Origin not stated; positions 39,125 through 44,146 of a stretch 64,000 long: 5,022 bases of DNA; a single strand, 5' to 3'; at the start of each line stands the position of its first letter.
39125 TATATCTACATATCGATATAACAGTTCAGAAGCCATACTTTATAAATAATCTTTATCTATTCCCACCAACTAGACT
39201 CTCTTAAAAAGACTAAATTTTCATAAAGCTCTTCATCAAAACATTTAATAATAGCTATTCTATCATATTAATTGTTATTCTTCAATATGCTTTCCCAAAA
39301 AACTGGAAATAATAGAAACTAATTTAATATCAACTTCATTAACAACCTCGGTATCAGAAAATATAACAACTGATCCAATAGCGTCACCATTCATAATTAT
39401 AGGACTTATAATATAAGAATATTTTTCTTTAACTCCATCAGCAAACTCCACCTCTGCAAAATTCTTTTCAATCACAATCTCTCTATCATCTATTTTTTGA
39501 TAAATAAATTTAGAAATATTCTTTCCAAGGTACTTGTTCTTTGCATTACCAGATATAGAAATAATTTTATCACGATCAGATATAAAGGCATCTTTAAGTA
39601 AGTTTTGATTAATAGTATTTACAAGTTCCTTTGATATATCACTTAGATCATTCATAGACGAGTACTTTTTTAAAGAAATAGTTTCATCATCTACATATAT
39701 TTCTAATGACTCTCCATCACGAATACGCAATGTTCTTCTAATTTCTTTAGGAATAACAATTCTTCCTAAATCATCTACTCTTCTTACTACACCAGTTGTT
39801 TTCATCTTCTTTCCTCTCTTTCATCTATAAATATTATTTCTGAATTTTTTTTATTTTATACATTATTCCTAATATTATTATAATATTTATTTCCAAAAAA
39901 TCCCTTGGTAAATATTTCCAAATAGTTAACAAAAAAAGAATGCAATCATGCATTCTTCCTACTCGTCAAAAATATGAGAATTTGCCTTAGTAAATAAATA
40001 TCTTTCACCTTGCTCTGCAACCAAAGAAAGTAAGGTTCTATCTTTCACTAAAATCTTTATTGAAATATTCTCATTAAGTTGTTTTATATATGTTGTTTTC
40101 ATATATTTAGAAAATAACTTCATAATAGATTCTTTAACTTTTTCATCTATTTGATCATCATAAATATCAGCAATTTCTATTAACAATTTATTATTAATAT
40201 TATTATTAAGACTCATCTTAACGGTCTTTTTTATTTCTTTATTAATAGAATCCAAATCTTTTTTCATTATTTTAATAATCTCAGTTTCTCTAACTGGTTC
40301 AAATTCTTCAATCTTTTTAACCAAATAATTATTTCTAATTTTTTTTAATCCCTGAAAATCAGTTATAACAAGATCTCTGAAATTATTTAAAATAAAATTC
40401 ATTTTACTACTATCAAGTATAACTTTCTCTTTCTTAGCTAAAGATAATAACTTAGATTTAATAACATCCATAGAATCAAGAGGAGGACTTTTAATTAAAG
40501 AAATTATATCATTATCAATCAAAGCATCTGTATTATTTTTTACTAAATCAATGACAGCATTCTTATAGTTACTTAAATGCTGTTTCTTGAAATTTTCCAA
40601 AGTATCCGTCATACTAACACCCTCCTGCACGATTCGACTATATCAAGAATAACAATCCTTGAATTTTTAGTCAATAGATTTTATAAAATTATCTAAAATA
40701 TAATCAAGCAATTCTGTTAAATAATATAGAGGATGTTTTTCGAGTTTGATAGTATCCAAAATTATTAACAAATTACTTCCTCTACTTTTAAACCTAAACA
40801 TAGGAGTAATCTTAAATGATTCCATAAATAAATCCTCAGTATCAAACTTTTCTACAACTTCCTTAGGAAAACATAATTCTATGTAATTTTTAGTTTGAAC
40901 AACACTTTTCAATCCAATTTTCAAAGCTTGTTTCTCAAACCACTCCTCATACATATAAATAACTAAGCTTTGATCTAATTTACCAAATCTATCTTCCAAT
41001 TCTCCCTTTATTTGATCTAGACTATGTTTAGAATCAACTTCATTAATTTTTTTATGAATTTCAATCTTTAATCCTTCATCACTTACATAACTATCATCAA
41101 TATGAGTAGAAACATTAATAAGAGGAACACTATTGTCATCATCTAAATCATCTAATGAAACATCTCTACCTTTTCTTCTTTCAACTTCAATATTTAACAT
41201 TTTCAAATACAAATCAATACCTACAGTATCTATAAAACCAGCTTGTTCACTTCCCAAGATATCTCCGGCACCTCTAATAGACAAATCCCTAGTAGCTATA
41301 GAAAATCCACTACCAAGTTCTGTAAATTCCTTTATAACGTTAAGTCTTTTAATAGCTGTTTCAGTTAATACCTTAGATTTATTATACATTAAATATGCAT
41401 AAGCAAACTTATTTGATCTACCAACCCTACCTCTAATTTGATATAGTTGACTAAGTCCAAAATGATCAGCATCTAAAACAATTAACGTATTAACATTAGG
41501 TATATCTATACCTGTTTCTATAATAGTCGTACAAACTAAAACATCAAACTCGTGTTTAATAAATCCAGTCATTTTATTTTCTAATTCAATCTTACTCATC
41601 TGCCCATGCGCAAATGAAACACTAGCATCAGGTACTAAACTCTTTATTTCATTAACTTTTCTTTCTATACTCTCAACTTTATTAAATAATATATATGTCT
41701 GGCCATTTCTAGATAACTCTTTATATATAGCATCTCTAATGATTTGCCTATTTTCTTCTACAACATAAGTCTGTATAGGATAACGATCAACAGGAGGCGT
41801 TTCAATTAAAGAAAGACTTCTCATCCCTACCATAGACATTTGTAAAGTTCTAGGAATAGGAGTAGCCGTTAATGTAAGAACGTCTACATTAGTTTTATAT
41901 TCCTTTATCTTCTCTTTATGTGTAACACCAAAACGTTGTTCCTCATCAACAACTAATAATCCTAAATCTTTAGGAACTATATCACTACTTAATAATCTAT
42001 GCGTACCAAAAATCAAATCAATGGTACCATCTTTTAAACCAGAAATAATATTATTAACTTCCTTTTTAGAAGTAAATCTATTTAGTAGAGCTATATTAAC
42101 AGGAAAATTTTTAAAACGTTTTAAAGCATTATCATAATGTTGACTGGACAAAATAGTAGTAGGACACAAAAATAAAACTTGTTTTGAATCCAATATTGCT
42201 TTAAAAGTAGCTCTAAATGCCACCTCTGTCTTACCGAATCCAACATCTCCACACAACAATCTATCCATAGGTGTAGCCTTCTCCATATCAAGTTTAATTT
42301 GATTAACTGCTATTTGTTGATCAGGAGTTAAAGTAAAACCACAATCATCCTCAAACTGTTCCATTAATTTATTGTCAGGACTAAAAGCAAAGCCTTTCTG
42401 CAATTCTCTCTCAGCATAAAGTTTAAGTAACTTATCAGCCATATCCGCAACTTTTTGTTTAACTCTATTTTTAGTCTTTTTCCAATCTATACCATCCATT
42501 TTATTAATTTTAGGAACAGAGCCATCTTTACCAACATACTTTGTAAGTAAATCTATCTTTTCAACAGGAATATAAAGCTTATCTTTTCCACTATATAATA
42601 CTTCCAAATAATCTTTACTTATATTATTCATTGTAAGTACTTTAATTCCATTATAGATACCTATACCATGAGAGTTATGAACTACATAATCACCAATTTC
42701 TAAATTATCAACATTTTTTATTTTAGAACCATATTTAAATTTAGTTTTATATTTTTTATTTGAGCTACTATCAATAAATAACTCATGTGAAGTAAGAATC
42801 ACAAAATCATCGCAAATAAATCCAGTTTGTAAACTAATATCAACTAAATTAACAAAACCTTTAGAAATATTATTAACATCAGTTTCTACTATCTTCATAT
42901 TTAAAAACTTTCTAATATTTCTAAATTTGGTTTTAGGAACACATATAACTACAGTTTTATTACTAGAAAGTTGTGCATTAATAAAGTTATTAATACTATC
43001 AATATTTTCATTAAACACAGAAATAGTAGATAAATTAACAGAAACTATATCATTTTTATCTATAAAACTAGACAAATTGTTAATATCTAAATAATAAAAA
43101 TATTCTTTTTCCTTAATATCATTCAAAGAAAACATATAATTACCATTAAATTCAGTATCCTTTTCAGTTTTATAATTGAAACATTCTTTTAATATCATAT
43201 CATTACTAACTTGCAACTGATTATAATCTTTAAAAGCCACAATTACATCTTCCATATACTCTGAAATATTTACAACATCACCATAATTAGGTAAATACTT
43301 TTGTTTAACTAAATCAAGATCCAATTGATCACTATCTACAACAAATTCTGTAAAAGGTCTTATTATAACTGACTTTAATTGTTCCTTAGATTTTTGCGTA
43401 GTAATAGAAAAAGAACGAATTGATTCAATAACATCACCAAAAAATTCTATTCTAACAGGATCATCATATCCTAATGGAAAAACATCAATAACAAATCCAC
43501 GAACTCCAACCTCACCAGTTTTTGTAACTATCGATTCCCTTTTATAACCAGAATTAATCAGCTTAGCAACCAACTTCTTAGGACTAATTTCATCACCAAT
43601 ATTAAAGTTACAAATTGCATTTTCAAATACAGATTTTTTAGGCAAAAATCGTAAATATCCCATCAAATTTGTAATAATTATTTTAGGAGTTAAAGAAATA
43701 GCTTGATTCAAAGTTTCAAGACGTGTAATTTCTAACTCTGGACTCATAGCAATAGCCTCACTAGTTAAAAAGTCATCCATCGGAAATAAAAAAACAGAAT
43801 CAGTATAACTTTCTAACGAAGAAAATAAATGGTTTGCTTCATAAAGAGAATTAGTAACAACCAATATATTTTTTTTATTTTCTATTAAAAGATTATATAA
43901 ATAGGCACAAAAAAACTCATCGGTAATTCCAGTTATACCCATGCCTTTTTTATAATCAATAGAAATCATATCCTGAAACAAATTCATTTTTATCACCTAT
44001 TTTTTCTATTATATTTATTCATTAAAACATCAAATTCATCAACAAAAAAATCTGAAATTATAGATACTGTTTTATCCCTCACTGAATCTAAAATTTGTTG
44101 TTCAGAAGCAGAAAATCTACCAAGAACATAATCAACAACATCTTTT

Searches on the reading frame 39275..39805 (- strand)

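Call 46: search_protein_families(library=ncbifam, proteins=[window:39275-39805:-], max_evalue=0.00001)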
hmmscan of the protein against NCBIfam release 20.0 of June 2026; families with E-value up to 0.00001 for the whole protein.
window:39275-39805:- (176 aa): 2 families
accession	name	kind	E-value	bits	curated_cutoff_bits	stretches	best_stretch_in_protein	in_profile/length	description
TIGR02851.1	spore_V_T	equivalog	1.5e-53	181.4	235.9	1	2-175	1-180/180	stage V sporulation protein T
TIGR01439.1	lp_hng_hel_AbrB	domain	3.1e-12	46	28.3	1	8-48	2-43/44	transcriptional regulator, AbrB family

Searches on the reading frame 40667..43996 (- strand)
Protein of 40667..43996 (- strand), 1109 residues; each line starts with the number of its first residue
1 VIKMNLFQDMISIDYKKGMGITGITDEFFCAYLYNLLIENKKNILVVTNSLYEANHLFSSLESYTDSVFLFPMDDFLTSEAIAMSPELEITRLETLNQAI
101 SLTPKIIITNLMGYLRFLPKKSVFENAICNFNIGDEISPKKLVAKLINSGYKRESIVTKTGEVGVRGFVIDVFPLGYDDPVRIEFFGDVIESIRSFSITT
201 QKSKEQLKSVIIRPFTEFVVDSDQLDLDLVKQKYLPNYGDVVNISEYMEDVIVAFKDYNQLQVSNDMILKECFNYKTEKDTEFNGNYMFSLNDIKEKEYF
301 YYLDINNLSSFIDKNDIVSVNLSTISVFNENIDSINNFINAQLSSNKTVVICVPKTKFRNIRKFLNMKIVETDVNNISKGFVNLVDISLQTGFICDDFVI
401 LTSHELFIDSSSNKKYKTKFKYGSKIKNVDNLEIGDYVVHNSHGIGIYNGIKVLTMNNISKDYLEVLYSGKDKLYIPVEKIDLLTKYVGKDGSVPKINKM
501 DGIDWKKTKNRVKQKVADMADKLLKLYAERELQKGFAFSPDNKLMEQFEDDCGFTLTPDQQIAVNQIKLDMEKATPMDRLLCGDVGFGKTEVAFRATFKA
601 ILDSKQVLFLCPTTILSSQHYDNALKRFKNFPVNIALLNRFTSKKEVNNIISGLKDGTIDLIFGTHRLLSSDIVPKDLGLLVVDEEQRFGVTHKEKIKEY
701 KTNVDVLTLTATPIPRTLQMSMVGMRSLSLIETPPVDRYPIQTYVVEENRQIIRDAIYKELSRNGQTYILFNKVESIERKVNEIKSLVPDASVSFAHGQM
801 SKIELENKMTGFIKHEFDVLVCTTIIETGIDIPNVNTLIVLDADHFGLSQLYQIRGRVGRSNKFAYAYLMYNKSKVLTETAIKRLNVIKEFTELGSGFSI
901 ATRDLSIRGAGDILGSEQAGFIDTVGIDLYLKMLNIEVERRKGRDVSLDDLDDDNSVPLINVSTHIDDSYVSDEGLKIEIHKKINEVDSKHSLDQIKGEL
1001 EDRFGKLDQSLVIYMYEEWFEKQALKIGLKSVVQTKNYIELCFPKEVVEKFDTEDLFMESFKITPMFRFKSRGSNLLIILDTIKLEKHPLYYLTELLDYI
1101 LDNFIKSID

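Call 46: search_protein_families(library=ncbifam, proteins=[window:40667-43996:-], max_evalue=0.00001)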
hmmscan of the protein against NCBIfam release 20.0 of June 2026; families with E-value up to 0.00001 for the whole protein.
window:40667-43996:- (1109 aa): 25 families
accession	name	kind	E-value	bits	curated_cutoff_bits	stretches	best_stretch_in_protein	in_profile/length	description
TIGR00580.2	mfd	equivalog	2.1e-293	976.1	800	1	146-1011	1-885/907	transcription-repair coupling factor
NF007966.0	PRK10689.1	equivalog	9e-219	729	1329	2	421-1038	466-1084/1148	transcription-repair coupling factor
NF008165.0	PRK10917.1-3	equivalog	1.6e-113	380.5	711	1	528-942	237-655/692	ATP-dependent DNA helicase RecG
NF008168.0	PRK10917.2-2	equivalog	2.6e-111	373.3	718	1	531-929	341-745/795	ATP-dependent DNA helicase RecG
TIGR00643.1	recG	equivalog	1.9e-108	363.9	659.4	1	526-928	205-614/629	ATP-dependent DNA helicase RecG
NF008170.0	PRK10917.2-4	equivalog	2.7e-99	333.2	975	1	528-950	373-799/826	ATP-dependent DNA helicase RecG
NF008164.0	PRK10917.1-2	equivalog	1.1e-88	298.3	785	1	530-921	251-645/704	ATP-dependent DNA helicase RecG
NF008163.0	PRK10917.1-1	equivalog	3.3e-88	296.7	796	1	524-924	237-645/692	ATP-dependent DNA helicase RecG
NF008166.0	PRK10917.1-4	equivalog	3.5e-81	273.3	864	1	540-920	261-654/705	ATP-dependent DNA helicase RecG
NF008167.0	PRK10917.2-1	equivalog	1.9e-68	231.3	995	1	540-925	269-690/744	ATP-dependent DNA helicase RecG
NF008169.0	PRK10917.2-3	equivalog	7.6e-59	199.8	555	1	515-920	191-581/610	ATP-dependent DNA helicase RecG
NF003673.1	PRK05298.1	equivalog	2.5e-27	95.5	743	2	64-226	93-254/653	excinuclease ABC subunit UvrB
TIGR00631.1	uvrb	equivalog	7.4e-24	83.9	750.1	1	74-226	102-254/658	excinuclease ABC subunit UvrB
NF004070.0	PRK05580.2-2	equivalog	1.3e-17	63.2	921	1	515-688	156-324/729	primosomal protein N'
NF004067.0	PRK05580.1-4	equivalog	7.8e-16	57.6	763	1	510-688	161-329/737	primosomal protein N'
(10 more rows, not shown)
